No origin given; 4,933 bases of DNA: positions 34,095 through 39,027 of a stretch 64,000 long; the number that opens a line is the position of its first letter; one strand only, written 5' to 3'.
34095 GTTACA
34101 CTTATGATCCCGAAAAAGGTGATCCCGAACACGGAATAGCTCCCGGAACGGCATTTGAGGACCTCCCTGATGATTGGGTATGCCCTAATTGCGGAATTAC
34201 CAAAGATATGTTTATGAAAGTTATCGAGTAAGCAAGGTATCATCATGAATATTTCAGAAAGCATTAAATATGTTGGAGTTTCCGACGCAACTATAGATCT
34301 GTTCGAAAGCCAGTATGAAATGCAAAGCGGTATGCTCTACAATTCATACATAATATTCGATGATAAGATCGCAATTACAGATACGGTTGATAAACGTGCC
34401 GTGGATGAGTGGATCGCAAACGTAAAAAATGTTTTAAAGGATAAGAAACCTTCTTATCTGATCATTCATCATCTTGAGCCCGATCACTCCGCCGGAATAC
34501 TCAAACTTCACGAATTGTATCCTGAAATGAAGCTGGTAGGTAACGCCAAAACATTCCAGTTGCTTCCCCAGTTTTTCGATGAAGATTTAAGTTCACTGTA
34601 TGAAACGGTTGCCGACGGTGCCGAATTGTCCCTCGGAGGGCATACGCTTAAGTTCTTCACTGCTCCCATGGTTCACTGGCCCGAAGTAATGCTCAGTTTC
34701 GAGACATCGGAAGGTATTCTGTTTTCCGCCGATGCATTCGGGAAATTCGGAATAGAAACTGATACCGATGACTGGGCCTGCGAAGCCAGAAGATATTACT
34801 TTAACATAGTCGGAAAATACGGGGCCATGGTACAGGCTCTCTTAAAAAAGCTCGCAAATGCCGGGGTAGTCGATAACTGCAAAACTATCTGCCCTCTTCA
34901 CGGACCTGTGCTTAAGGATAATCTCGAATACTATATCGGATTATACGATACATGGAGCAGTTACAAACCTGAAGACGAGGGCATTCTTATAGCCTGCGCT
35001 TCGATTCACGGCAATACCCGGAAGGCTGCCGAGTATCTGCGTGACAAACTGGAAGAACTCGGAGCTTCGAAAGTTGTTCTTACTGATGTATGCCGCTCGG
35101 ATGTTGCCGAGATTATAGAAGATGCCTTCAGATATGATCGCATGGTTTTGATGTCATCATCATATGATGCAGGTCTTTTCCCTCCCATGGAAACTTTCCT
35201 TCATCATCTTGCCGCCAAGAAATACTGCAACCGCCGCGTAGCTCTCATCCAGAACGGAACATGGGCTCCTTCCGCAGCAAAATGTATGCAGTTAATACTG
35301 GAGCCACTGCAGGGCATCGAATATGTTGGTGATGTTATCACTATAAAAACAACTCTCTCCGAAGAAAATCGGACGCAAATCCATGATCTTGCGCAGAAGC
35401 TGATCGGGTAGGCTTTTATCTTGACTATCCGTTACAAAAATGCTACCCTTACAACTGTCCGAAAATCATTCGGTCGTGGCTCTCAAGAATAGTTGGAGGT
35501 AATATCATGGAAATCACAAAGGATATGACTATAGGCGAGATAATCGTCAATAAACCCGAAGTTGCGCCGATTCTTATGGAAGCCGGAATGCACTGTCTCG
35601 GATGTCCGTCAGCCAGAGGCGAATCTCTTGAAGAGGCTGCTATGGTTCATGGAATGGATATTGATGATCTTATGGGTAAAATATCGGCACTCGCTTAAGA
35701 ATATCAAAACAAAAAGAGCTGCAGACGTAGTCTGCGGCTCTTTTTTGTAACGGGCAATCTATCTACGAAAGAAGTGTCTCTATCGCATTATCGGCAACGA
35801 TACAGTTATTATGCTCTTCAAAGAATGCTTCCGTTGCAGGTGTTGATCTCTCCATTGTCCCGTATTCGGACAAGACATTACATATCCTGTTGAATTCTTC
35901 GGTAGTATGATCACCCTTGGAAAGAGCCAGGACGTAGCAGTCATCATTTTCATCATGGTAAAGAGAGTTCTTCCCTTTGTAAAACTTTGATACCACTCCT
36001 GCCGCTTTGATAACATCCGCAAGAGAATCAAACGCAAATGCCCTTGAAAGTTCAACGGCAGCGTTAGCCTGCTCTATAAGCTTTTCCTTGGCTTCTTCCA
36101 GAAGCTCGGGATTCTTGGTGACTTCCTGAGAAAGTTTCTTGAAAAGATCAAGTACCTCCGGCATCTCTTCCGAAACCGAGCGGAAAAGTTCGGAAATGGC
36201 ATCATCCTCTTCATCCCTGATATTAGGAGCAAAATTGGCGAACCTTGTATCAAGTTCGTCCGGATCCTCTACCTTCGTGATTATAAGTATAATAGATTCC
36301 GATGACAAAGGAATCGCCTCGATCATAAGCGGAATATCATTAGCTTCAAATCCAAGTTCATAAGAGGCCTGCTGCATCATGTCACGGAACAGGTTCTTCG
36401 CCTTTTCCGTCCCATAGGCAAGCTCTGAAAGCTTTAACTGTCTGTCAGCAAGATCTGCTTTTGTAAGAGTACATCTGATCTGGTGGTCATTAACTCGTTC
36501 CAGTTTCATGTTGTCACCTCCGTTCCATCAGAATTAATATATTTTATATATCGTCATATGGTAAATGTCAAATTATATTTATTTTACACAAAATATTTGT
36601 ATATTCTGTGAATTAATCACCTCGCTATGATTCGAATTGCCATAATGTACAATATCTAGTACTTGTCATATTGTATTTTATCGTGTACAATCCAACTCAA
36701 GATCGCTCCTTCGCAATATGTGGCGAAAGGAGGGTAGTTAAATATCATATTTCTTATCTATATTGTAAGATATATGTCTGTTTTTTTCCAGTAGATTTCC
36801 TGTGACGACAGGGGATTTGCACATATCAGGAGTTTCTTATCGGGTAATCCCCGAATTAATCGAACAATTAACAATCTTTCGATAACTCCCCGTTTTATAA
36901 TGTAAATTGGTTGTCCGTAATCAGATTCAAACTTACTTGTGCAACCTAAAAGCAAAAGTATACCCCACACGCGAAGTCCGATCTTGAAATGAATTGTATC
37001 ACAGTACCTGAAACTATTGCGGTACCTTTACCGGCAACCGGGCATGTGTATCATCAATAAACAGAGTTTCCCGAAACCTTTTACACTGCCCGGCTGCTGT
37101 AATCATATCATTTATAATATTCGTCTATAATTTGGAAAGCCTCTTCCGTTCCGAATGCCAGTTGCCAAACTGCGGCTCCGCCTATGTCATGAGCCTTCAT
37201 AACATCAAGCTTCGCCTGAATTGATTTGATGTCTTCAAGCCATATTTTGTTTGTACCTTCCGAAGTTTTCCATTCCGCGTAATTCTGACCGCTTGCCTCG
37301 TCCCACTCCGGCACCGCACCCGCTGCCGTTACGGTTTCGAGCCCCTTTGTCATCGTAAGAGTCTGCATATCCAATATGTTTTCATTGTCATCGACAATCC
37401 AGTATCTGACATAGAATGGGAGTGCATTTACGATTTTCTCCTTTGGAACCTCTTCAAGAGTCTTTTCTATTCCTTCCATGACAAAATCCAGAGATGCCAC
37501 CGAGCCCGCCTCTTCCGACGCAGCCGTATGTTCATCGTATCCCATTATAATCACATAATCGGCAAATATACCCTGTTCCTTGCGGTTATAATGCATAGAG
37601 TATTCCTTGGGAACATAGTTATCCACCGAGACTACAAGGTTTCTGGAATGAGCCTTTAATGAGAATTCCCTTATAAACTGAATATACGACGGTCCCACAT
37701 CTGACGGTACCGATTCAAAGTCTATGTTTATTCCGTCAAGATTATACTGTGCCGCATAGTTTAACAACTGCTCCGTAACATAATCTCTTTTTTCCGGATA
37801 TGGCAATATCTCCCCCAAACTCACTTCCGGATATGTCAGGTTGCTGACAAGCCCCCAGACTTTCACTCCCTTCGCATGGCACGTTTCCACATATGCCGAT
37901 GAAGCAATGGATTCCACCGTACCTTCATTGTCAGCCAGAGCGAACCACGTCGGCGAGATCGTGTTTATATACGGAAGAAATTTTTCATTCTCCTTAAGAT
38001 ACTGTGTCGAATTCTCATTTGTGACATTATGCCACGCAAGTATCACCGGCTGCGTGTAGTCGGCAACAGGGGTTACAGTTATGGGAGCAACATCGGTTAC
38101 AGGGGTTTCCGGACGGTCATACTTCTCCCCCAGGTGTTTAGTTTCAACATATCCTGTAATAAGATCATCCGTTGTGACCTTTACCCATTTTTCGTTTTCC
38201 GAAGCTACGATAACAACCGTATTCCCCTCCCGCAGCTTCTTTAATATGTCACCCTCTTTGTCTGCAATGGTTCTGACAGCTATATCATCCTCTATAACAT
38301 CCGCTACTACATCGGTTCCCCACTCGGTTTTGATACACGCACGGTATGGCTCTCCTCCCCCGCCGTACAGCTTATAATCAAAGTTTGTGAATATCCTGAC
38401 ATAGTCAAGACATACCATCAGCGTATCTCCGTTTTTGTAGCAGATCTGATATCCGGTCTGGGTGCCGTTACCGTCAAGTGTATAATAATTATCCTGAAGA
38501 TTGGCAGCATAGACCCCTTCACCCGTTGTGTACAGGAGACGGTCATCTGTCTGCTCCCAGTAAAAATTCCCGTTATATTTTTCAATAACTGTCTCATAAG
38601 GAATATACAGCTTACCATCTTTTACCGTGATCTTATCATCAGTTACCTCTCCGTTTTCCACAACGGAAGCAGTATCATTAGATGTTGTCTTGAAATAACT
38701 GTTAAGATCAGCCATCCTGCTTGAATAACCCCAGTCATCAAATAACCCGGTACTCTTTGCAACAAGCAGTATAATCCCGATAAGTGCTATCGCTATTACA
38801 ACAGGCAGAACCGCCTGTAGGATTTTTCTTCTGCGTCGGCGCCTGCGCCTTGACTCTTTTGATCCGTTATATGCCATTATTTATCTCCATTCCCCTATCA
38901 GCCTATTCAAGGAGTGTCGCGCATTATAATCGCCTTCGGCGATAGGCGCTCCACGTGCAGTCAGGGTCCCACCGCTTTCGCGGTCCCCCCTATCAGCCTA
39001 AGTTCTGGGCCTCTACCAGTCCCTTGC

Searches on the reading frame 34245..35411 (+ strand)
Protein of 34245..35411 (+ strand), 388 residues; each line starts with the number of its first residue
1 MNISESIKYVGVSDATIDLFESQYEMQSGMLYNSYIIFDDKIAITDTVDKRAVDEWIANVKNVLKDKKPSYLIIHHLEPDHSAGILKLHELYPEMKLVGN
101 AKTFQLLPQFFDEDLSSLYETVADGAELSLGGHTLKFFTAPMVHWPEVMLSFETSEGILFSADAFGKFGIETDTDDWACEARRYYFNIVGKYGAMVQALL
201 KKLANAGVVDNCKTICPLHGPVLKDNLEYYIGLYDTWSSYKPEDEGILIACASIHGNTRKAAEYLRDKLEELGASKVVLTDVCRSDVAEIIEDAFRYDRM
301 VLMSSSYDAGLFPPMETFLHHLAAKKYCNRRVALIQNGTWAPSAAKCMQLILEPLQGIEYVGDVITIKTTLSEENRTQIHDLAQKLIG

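Call 56: search_protein_families(library=pfam, proteins=[window:34245-35411:+], max_evalue=0.00001)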
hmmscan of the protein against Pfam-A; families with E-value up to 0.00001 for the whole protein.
window:34245-35411:+ (388 aa): 1 family
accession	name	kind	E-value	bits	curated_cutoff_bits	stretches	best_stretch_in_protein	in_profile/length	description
PF19583.5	ODP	-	5.5e-15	56.2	27.2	1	33-178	4-150/194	ODP family beta lactamase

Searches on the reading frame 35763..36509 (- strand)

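Call 56: search_protein_families(library=pfam, proteins=[window:35763-36509:-], max_evalue=0.00001)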
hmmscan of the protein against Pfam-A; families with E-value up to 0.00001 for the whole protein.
window:35763-36509:- (248 aa): 1 family
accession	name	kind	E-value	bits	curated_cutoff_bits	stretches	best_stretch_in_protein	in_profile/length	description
PF05389.17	MecA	-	6.7e-75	251.9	22.5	1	1-246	1-221/221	Negative regulator of genetic competence (MecA)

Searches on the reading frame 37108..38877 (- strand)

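Call 56: search_protein_families(library=pfam, proteins=[window:37108-38877:-], max_evalue=0.00001)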
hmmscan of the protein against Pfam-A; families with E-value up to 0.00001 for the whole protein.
window:37108-38877:- (589 aa): 3 families
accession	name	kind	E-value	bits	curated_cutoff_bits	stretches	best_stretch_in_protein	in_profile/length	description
PF00704.34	Glyco_hydro_18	-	2.5e-22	80.4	29.6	1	353-573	79-314/317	Glycosyl hydrolases family 18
PF08239.17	SH3_3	-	2.2e-06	28.2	27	1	200-249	4-53/54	Bacterial SH3 domain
PF07833.16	Cu_amine_oxidN1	-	7e-06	26.4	24.2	0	77-161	6-90/108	Copper amine oxidase N-terminal domain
